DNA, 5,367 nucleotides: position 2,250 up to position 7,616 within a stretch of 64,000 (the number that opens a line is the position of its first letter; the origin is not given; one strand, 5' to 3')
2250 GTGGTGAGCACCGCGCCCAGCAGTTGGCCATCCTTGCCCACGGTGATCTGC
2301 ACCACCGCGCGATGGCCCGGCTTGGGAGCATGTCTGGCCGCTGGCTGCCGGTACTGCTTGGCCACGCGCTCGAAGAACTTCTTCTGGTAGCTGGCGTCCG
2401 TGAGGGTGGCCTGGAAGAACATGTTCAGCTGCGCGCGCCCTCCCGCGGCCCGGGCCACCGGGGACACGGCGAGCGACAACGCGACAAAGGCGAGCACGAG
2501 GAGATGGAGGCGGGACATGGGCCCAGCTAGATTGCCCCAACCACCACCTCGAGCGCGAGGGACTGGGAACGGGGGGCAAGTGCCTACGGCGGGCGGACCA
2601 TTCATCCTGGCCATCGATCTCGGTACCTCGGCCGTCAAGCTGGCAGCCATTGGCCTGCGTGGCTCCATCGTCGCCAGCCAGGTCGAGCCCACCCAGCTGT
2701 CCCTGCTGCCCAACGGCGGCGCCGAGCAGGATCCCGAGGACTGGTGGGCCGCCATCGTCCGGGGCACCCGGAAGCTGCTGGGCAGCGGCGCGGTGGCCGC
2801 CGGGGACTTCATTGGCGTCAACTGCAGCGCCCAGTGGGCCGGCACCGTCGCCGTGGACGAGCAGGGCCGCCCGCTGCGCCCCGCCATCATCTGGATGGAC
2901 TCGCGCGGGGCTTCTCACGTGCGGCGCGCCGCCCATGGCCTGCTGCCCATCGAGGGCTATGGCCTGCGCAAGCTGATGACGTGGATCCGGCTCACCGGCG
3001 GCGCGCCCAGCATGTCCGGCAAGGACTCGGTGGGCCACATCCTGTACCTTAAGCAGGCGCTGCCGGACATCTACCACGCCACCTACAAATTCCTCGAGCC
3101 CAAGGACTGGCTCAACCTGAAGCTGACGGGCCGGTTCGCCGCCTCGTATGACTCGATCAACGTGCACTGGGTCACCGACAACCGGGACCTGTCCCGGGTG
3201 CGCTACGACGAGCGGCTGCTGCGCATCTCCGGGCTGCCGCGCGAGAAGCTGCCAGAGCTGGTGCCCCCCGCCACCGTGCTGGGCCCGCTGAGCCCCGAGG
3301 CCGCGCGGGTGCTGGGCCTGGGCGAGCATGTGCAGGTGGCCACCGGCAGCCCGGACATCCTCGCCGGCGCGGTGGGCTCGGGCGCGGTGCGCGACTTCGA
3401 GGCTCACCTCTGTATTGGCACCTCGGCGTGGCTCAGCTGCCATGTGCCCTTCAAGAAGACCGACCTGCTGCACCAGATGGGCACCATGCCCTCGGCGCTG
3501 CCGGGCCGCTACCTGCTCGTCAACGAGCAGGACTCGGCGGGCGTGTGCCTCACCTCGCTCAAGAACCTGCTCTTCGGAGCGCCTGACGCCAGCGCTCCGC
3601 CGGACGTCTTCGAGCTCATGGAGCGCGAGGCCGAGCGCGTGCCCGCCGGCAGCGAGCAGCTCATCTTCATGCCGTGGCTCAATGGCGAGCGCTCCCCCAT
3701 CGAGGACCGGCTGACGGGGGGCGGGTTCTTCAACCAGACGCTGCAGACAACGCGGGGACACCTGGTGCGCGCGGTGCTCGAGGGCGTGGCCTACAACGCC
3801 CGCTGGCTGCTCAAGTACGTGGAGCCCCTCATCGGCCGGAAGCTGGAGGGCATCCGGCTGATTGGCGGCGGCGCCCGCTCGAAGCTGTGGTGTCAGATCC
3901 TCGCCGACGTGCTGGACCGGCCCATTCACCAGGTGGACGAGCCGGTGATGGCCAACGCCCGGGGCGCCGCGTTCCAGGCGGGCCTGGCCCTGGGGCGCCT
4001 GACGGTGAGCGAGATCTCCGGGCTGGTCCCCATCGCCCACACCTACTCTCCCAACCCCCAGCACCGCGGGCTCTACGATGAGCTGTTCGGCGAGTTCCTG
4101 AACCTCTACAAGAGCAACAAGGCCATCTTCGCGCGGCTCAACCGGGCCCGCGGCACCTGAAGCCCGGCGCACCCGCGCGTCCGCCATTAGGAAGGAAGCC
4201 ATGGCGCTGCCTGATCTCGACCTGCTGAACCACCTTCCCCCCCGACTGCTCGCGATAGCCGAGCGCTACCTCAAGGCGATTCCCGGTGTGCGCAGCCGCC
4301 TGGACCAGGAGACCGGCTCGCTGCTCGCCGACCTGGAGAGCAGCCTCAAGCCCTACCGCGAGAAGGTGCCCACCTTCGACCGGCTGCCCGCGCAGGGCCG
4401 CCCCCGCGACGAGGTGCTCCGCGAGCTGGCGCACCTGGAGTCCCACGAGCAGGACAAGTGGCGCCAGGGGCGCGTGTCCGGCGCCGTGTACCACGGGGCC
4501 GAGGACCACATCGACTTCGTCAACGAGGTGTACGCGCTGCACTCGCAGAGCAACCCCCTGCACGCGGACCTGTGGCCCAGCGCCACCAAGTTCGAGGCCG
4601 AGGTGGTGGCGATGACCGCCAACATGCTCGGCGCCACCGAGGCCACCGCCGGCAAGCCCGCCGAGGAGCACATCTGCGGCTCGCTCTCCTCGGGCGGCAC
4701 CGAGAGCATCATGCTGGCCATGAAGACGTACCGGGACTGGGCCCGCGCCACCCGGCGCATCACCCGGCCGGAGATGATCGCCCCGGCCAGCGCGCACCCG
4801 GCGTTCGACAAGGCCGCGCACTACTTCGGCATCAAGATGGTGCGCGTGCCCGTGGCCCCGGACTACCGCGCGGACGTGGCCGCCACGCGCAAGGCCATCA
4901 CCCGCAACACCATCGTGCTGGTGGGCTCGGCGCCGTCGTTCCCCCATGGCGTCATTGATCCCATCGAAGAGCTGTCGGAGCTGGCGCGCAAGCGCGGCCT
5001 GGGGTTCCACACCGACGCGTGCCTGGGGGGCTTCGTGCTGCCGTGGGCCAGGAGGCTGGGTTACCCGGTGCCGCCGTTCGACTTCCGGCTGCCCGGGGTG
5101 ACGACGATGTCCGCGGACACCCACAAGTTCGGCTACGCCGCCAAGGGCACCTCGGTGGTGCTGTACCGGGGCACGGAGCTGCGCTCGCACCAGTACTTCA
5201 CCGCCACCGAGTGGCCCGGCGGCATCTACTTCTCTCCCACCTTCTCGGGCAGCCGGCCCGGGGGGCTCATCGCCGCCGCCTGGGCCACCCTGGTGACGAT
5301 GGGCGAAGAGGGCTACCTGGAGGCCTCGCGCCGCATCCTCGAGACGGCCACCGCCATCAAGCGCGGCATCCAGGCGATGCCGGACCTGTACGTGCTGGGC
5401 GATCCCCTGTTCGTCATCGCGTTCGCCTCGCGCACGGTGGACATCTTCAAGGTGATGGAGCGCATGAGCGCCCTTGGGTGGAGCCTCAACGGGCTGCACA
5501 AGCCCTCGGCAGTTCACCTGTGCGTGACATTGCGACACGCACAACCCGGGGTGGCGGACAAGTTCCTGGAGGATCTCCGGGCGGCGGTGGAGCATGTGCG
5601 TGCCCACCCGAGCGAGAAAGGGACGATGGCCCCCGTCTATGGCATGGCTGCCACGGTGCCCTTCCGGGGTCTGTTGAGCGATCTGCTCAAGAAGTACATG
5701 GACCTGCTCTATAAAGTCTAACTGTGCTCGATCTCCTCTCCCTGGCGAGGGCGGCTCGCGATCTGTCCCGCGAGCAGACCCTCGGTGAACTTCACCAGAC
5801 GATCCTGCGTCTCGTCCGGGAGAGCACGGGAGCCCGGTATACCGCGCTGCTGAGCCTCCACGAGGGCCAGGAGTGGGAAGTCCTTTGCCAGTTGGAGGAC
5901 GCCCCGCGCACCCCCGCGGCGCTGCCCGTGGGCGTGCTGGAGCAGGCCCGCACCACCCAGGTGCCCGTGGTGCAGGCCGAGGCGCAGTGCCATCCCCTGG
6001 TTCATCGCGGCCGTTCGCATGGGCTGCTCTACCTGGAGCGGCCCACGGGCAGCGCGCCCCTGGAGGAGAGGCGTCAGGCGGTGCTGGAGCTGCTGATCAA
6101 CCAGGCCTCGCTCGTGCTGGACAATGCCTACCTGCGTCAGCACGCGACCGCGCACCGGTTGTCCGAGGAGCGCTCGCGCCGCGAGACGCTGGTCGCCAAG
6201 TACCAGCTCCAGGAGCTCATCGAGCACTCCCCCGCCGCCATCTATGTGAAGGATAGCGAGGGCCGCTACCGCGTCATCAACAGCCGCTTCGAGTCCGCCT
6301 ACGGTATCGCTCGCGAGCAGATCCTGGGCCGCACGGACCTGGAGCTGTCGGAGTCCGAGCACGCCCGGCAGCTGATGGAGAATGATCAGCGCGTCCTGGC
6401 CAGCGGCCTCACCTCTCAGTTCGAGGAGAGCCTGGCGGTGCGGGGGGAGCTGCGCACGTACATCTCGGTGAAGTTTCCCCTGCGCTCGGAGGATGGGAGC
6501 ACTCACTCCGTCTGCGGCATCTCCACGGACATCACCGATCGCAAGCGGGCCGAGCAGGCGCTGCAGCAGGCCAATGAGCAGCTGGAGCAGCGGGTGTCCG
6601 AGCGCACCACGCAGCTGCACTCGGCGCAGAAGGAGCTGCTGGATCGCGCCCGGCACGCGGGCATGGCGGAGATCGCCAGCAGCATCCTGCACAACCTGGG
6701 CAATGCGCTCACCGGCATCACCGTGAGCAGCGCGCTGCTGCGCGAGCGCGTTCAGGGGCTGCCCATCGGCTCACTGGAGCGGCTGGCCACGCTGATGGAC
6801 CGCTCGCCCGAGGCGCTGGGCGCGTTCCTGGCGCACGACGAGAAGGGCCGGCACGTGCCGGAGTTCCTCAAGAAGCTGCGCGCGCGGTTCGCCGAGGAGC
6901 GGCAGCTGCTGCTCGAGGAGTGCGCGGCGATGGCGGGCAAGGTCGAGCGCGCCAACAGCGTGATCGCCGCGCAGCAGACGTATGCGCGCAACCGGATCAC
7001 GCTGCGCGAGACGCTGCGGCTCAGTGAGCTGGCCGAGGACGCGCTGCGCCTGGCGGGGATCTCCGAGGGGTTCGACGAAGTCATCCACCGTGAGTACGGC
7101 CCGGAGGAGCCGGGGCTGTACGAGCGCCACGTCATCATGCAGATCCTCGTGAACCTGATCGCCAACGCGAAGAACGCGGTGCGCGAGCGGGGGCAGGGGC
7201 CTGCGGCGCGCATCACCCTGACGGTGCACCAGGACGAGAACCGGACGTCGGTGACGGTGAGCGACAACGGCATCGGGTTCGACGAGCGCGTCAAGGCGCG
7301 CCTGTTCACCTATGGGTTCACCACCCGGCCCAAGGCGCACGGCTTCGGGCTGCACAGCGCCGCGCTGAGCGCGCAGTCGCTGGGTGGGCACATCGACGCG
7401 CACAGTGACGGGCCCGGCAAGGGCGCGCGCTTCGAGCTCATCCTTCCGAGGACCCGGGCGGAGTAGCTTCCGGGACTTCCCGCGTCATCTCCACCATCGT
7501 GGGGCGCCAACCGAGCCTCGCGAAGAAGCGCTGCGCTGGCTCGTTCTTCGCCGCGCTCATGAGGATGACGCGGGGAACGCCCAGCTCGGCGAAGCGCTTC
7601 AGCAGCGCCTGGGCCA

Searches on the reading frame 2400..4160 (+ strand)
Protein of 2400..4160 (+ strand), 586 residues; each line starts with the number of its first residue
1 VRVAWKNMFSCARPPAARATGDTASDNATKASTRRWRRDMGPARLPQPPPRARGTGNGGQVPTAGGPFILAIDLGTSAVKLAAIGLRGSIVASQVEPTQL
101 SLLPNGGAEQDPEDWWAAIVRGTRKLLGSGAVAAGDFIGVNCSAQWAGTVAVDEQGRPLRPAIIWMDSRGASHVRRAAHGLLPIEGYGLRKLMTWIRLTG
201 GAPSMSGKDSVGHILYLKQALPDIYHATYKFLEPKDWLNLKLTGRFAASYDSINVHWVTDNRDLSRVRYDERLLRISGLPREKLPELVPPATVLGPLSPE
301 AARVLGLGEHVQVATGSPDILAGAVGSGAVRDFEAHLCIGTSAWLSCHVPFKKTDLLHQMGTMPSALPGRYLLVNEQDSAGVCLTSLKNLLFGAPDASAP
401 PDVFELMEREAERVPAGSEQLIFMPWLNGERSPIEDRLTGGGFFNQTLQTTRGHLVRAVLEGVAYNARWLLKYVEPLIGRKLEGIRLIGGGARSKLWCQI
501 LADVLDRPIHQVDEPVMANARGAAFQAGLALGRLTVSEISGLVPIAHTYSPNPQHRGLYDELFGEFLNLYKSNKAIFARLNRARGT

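Call 76: search_protein_families(library=pfam, proteins=[window:2400-4160:+], max_evalue=0.00001)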
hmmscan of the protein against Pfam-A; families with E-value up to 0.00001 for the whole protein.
window:2400-4160:+ (586 aa): 2 families
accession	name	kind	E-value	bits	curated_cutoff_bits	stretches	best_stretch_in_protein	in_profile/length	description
PF00370.27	FGGY_N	-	1.9e-34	119.8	28.8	1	69-326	2-245/245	FGGY family of carbohydrate kinases, N-terminal domain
PF02782.22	FGGY_C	-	4.1e-25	89.2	27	1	368-530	35-197/198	FGGY family of carbohydrate kinases, C-terminal domain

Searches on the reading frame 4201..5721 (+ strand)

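Call 76: search_protein_families(library=pfam, proteins=[window:4201-5721:+], max_evalue=0.00001)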
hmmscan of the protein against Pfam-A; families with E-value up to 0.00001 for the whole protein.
window:4201-5721:+ (506 aa): 2 families
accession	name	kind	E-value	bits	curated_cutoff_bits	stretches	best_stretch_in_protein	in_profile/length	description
PF00282.25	Pyridoxal_deC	-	2.8e-17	62.9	27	1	95-396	44-359/375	Pyridoxal-dependent decarboxylase conserved domain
PF00266.25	Aminotran_5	-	2.8e-09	36.8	21.5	1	164-323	68-214/371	Aminotransferase class-V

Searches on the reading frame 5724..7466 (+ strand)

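Call 76: search_protein_families(library=pfam, proteins=[window:5724-7466:+], max_evalue=0.00001)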
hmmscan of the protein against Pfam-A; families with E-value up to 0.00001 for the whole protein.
window:5724-7466:+ (580 aa): 3 families
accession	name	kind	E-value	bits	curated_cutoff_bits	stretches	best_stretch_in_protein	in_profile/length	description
PF08448.16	PAS_4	-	2.7e-23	82.7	23.1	1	167-275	2-110/110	PAS fold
PF02518.31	HATPase_c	-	9.7e-17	61.8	26.4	1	471-577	6-110/111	Histidine kinase-, DNA gyrase B-, and HSP90-like ATPase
PF00989.32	PAS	-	6e-07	29.9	22.6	1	161-270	2-113/113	PAS fold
